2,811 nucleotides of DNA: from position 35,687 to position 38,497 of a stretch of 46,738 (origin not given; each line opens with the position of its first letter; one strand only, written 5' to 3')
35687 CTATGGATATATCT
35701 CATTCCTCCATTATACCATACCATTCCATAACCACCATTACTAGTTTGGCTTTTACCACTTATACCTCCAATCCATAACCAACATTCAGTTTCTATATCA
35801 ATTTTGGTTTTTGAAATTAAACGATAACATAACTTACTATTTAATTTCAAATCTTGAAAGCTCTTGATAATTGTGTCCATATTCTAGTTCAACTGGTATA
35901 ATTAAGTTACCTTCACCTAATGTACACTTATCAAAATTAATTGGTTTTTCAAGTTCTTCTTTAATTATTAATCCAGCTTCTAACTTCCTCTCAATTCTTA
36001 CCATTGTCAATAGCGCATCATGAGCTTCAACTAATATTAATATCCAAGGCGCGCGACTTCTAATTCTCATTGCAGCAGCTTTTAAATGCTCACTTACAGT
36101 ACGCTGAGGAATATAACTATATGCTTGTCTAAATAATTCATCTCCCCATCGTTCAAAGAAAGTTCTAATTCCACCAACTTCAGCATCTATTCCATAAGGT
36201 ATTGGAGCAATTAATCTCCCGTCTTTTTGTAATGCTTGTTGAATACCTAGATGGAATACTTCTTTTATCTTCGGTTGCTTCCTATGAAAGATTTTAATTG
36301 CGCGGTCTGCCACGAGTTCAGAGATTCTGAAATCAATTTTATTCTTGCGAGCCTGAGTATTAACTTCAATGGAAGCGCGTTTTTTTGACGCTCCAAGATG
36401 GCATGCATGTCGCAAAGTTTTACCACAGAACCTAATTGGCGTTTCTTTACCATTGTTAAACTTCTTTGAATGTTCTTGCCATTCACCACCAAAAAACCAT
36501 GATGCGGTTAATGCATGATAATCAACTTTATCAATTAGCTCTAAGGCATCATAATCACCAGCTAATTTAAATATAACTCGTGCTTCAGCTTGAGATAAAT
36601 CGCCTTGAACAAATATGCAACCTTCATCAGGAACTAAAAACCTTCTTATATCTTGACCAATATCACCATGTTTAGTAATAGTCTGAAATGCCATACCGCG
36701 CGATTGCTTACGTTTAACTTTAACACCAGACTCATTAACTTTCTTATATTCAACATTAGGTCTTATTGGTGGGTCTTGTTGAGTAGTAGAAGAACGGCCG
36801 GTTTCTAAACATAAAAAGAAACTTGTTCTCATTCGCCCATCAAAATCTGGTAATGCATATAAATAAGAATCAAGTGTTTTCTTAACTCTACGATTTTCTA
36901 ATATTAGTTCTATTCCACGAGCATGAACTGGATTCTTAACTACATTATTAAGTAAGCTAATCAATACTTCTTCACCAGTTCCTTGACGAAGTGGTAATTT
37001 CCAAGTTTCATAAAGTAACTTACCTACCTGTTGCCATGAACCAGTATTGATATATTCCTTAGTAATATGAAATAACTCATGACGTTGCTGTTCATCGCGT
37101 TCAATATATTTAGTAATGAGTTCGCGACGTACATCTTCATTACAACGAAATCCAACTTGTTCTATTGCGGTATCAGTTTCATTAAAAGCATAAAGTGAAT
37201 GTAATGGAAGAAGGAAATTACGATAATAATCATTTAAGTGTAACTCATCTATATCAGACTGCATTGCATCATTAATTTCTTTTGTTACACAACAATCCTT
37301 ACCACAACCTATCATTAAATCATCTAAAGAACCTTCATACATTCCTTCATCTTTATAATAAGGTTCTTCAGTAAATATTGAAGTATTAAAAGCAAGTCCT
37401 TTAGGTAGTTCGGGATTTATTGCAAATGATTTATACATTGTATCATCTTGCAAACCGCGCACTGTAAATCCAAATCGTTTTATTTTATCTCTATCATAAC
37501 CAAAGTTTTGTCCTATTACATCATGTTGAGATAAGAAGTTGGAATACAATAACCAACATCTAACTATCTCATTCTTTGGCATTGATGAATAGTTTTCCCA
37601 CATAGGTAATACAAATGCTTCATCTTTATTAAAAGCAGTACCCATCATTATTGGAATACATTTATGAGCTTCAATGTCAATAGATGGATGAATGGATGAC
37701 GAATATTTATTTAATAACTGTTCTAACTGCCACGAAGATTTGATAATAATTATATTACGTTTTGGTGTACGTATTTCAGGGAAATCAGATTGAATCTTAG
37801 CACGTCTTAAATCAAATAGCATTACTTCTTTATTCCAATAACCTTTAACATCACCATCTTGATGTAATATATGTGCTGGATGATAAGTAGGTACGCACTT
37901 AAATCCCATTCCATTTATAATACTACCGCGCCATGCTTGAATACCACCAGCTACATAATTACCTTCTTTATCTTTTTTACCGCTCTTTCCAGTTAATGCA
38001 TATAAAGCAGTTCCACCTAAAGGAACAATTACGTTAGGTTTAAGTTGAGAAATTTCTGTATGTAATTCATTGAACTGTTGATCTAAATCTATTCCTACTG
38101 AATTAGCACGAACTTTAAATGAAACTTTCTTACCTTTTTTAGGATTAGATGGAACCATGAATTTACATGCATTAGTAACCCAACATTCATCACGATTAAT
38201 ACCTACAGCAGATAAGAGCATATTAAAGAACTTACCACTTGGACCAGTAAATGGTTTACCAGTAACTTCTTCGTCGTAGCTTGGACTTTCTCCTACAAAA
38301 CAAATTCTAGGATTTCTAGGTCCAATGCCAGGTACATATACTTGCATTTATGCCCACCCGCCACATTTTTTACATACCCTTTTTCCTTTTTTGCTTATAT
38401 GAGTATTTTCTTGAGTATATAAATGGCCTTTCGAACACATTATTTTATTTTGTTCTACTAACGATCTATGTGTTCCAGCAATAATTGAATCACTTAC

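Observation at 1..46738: Genome-wide excess of the pentamer GCGCG/CGCGC in an AT-rich genome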

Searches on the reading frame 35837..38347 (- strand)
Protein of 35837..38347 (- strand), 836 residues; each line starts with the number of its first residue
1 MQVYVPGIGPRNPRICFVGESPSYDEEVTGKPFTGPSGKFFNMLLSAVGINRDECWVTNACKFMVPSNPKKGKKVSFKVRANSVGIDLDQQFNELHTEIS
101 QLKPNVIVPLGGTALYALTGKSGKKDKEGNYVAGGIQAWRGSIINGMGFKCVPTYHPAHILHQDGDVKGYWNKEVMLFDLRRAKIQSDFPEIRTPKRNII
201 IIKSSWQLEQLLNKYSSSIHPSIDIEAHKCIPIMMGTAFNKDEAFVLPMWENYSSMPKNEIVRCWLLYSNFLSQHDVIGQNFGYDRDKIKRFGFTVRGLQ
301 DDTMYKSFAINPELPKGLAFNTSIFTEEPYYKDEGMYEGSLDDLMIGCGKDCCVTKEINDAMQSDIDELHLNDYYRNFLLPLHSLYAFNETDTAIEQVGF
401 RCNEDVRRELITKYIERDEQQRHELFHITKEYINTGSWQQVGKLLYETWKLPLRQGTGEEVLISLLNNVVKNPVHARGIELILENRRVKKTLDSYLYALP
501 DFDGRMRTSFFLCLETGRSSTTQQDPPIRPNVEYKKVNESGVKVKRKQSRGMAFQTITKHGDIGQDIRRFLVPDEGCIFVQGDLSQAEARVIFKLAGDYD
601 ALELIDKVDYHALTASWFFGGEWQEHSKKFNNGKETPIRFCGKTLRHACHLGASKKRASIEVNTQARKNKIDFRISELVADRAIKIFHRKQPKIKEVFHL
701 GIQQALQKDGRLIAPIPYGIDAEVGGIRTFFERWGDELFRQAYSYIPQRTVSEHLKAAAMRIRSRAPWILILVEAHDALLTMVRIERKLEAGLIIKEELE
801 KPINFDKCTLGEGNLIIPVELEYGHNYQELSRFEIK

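Call 13: search_protein_families(library=phrogs, proteins=[window:35837-38347:-], max_evalue=0.00001)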
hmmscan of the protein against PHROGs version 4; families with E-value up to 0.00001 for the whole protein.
window:35837-38347:- (836 aa): 3 families
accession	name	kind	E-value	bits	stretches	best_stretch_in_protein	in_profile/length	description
phrog_17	-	DNA, RNA and nucleotide metabolism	5.6e-50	171.4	1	11-829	478-1232/1445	DNA polymerase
phrog_10285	-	DNA, RNA and nucleotide metabolism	4.1e-07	30.4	1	543-646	22-119/321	DNA polymerase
phrog_2573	-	DNA, RNA and nucleotide metabolism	9.7e-06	26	0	572-829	10-276/336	DNA polymerase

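Call 14: find_related_loci(query=window:35837-38347:-, collection=viral_contigs, flank=10000)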
Query window:35837-38347:- (836 aa) in viral_contigs; peptide patterns used: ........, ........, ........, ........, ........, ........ (x = any residue, [..] = any of these).
39 stretches matched a pattern; 32 encode a relative of the query (tblastn E <= 1e-3); 32 distinct loci.
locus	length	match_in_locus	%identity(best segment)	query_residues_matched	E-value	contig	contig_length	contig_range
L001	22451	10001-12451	62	3-834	0e+0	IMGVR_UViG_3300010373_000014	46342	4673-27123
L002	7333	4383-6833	62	4-833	0e+0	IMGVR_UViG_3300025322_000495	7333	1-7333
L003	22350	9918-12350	60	3-834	0e+0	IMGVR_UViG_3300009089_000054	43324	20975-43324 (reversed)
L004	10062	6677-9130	56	2-834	0e+0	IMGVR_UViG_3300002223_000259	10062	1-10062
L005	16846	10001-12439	55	3-833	0e+0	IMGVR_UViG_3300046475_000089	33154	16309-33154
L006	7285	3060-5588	52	1-834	0e+0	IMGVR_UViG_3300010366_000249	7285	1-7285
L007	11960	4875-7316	52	4-834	0e+0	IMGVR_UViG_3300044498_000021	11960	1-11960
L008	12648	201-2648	52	4-836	0e+0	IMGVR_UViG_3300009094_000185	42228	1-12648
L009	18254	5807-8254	52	4-836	0e+0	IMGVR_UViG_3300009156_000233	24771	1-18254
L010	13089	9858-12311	51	2-836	0e+0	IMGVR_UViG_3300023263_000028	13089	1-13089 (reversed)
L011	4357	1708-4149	51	4-834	0e+0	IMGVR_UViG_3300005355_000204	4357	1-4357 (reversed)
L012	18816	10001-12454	51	2-836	0e+0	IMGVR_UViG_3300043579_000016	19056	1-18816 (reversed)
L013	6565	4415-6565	56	3-745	0e+0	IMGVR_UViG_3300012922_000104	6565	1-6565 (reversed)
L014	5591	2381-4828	51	4-835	0e+0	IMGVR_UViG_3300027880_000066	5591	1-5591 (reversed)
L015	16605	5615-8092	50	4-834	0e+0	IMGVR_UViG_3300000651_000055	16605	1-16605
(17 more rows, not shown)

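Call 19: search_dna_similar(query=window:35837-38347:-, collection=phages, mode=protein, max_rows=25)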
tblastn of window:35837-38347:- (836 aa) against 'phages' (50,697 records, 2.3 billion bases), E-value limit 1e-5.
Records with a match: 63; places in all: 65; records where one place covers at least 80% of the query: 4.
Best place of each record, by identity: <60% 63.
By first word of the organism name: Bacteriophage 16; Bacillus 12; Serratia 6; Pseudomonas 5; Caudoviricetes 3; Clostridium 3; Brevundimonas 2; Lysinibacillus 2; Listeria 2; Enterococcus 2; and 10 more.
By host as written in the record: - 23; Serratia marcescens 6; Bacillus cereus 3; Brevundimonas pondensis LVF1 2; Pseudomonas fluorescens ATCC 13525 2; Bacillus subtilis W-23-S(r); Bacillus licheniformis ATCC 9945a 2; Lysinibacillus fusiformis 2; Bacillus cereus HER1399 2; and 19 more.
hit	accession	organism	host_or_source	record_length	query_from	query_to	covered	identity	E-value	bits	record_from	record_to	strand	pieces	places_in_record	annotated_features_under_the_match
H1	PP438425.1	Microcystis phage Mel-JY34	Microcystis elabens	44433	9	822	97%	25.9%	4e-45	182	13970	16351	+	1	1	DNA polymerase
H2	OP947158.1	Desulfofustis phage LS06-2018-MD01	-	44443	3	836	100%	25.3%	2e-43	177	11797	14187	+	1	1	DNA polymerase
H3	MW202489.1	Bacteriophage sp.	Manatee Spring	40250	9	762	90%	24.6%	1e-33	145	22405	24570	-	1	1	DNA polymerase | hypothetical protein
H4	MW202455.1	Caudoviricetes sp.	Manatee Spring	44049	7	735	87%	23.7%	1e-23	114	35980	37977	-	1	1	DNA polymerase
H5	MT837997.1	Bacteriophage sp.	human fecal samples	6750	160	800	77%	23.4%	3e-23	112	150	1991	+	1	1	record has no annotation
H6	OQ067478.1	Polaromonas phage Tiera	Polaromonas sp.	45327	302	831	63%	23.3%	2e-8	64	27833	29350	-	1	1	DNA polymerase I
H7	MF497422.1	Vibrio phage vB_VspS_VS-ABTNL-3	Vibrio splendidus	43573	15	521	61%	23.6%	2e-20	103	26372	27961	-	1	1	3'-5'exonuclease and polymerase domain protein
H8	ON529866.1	Brevundimonas phage vB_BpoS-MaInes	Brevundimonas pondensis LVF1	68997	9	465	55%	24.3%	3e-14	84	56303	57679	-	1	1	DNA polymerase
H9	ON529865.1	Brevundimonas phage vB_BpoS-StAshley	Brevundimonas pondensis LVF1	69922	9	465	55%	24.1%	1e-14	84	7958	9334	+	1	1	DNA polymerase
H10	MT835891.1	Bacteriophage sp.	human fecal samples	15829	293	800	61%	21.4%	4e-10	70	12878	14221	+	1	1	record has no annotation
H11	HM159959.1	Clostridium phage phiCTP1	-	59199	253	705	54%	23.5%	4e-8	63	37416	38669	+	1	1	putative DNA polymerase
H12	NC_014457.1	Clostridium phage phiCTP1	-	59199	253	705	54%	23.5%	4e-8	63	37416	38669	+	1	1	DNA polymerase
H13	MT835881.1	Bacteriophage sp.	human fecal samples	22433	362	799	52%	24.0%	3e-10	70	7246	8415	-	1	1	record has no annotation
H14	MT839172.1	Bacteriophage sp.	human fecal samples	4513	222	629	49%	25.6%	2e-23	112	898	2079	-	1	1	record has no annotation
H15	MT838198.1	Bacteriophage sp.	human fecal samples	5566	395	806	49%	24.9%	9e-13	78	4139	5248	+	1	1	record has no annotation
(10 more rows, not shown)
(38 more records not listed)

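Call 26: find_related_loci(query=A1, collection=genome_contigs, flank=10000)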
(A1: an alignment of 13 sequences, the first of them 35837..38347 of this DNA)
Query A1 (836 aa) in genome_contigs; peptide patterns used: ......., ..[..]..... (x = any residue, [..] = any of these).
21 stretches matched a pattern; 1 encode a relative of the query (tblastn E <= 1e-3); 1 distinct loci.
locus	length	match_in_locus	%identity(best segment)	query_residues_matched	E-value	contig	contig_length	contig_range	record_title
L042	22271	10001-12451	62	4-833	0e+0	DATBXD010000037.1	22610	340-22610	MAG TPA_asm: Nitrososphaerales archaeon isolate SMAG_U7558 k141_175334, whole genome shotgun sequence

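Call 41: find_homologous_proteins(query=window:35837-38347:-, max_evalue=1e-20)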
Query window:35837-38347:- (836 aa): 773 proteins with E <= 1e-20 among 8000 candidates; the best 120 are listed.
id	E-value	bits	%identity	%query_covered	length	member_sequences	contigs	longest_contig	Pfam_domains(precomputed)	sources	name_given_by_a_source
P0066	0.0e+0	1964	100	100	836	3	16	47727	PF03167.26,PF00476.27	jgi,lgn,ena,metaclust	metaclust:\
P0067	0.0e+0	1505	76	100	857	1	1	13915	PF03167.26,PF00476.27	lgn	-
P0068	0.0e+0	1311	69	100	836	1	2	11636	PF03167.26,PF00476.27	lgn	-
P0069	0.0e+0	1159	62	99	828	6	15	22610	PF03167.26,PF00476.27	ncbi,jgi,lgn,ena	ncbi:MAG TPA: DNA polymerase [Nitrososphaerales archaeon]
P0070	0.0e+0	1158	60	100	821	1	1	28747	PF03167.26,PF00476.27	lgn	-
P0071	0.0e+0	1153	61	100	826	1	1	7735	PF03167.26,PF00476.27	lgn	-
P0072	0.0e+0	1148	61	100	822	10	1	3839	PF03167.26,PF00476.27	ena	-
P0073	0.0e+0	1144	61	100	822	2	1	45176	PF03167.26,PF00476.27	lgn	-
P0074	0.0e+0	1143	61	100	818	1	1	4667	PF03167.26,PF00476.27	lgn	-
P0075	0.0e+0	1141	60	100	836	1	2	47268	PF03167.26,PF00476.27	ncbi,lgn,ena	-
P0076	0.0e+0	1141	60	100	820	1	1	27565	PF03167.26,PF00476.27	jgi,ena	-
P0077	0.0e+0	1141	61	100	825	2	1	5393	PF03167.26,PF00476.27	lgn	-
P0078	0.0e+0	1133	59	100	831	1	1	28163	PF03167.26,PF00476.27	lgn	-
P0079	0.0e+0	1130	60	100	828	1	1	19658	PF03167.26,PF00476.27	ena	-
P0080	0.0e+0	1128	59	99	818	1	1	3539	PF03167.26,PF00476.27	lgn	-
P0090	0.0e+0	1100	60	100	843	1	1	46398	PF03167.26,PF00476.27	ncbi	-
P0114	0.0e+0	1051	57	100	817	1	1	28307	PF03167.26,PF00476.27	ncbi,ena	-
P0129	0.0e+0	1027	56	100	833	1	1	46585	PF03167.26,PF00476.27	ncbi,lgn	-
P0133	0.0e+0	1022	56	99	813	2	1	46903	PF01612.27,PF03167.26,PF00476.27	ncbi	-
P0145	1.4e-296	1004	56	100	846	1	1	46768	PF03167.26,PF00476.27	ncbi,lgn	-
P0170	2.5e-287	973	54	100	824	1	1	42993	PF03167.26,PF00476.27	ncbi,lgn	-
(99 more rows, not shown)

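Call 42: list_cluster_members(proteins=[P0066, P0069, P0075, P0090, P0114, P0129, P0133, P0145, P0170])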
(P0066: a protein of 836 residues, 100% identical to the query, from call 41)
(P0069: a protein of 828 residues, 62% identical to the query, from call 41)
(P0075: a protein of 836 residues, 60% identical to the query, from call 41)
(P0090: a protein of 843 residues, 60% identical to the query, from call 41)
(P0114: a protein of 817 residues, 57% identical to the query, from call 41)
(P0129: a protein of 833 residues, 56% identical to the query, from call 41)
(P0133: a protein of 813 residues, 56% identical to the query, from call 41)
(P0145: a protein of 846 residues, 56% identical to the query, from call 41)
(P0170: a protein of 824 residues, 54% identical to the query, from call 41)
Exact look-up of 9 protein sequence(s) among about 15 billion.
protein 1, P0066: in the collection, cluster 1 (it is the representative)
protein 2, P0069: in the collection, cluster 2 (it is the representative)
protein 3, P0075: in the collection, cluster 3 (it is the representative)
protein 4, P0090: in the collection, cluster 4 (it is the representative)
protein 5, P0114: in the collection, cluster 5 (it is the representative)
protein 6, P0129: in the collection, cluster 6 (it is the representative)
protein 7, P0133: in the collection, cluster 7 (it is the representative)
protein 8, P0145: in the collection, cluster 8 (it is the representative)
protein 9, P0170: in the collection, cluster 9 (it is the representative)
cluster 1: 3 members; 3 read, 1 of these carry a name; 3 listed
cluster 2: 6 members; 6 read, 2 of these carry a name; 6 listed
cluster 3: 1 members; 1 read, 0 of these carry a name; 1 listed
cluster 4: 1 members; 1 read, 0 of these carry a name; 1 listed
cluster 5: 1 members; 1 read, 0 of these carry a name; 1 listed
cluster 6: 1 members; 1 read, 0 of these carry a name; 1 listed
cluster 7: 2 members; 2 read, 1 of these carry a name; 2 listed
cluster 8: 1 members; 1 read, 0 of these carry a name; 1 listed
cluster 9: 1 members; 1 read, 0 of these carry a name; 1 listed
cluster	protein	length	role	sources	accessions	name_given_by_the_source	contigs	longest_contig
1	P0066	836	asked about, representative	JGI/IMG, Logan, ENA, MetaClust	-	\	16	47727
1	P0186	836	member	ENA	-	-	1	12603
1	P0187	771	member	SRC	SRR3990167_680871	-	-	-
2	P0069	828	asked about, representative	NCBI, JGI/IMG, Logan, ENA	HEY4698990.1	MAG TPA: DNA polymerase [Nitrososphaerales archaeon]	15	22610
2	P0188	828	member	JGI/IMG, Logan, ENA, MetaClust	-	\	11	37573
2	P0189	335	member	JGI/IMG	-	-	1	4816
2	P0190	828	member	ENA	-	-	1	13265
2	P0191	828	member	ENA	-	-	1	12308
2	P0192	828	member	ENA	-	-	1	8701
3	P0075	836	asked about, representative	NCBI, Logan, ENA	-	-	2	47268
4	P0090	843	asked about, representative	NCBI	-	-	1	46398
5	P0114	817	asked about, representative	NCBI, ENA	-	-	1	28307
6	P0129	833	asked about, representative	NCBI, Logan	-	-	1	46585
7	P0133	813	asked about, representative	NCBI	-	-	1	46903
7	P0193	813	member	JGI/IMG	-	uracil-DNA glycosylase family 4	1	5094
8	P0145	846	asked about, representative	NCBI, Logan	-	-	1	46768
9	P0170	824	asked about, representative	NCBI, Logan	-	-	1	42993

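Call 43: find_encoding_contigs(protein=P0066, flank=10000, max_places=6)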
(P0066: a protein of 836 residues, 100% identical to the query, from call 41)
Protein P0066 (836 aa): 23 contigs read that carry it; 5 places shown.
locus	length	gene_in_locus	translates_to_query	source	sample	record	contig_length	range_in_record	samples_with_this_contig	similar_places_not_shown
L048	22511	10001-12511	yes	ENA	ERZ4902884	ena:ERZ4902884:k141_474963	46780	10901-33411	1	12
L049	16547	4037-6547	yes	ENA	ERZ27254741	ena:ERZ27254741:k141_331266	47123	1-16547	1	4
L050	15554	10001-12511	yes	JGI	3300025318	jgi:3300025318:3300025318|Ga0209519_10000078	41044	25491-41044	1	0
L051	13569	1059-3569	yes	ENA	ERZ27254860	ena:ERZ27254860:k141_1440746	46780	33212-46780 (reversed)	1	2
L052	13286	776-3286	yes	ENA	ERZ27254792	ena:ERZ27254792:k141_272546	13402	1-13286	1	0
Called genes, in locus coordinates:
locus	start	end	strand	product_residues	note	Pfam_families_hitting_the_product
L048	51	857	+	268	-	-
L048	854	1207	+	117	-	PF10686:YAcAr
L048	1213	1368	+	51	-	-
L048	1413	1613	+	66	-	-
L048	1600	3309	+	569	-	PF00176:SNF2-rel_dom, PF00271:Helicase_C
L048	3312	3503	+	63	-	-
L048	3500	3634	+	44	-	-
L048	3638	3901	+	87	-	PF24043:DUF7352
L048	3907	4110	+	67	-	-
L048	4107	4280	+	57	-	-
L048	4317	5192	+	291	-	-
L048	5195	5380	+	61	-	-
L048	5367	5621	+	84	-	-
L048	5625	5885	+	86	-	-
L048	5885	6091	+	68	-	-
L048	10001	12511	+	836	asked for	PF03167:UDG, PF00476:DNA_pol_A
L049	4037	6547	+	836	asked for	PF03167:UDG, PF00476:DNA_pol_A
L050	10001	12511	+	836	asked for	PF03167:UDG, PF00476:DNA_pol_A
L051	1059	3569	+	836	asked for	PF03167:UDG, PF00476:DNA_pol_A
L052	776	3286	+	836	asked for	PF03167:UDG, PF00476:DNA_pol_A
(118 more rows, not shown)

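Call 45: find_encoding_contigs(protein=P0067, flank=10000, max_places=2)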
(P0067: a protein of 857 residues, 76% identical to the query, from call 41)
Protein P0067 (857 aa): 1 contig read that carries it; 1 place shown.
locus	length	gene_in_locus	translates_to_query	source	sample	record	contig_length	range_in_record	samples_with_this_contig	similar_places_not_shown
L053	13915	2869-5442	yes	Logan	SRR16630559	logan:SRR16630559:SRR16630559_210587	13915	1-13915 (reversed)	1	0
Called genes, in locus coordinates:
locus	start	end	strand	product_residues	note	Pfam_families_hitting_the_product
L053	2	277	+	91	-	?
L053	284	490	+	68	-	-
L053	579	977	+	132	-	-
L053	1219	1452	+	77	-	-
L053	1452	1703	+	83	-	-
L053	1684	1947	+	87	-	PF00313:CSD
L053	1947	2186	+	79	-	-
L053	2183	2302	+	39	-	-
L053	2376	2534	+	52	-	-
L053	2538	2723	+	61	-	-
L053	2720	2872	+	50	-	-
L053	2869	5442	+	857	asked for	PF03167:UDG, PF00476:DNA_pol_A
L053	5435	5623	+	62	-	-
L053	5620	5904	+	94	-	-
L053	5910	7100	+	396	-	PF13148:DUF3987 (faint)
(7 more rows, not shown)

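Call 46: find_encoding_contigs(protein=P0068, flank=10000, max_places=2)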
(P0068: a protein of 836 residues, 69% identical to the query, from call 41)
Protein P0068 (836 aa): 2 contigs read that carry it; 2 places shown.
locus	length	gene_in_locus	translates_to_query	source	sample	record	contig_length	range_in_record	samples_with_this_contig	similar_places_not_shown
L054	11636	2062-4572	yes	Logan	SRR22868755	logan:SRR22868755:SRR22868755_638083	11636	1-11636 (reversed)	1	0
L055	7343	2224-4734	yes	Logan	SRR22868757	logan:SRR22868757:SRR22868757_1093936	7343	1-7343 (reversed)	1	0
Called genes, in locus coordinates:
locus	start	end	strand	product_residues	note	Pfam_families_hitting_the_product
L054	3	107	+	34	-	?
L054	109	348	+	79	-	-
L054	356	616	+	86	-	-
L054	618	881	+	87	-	PF26092:T4_Y16D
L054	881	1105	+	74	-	-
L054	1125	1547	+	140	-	-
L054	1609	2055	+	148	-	-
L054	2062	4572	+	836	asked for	PF03167:UDG, PF00476:DNA_pol_A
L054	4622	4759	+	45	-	-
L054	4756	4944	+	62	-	-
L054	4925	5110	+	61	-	-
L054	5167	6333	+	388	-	PF13148:DUF3987 (faint)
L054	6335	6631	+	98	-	-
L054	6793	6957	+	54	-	-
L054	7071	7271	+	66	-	-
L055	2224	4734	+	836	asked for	PF03167:UDG, PF00476:DNA_pol_A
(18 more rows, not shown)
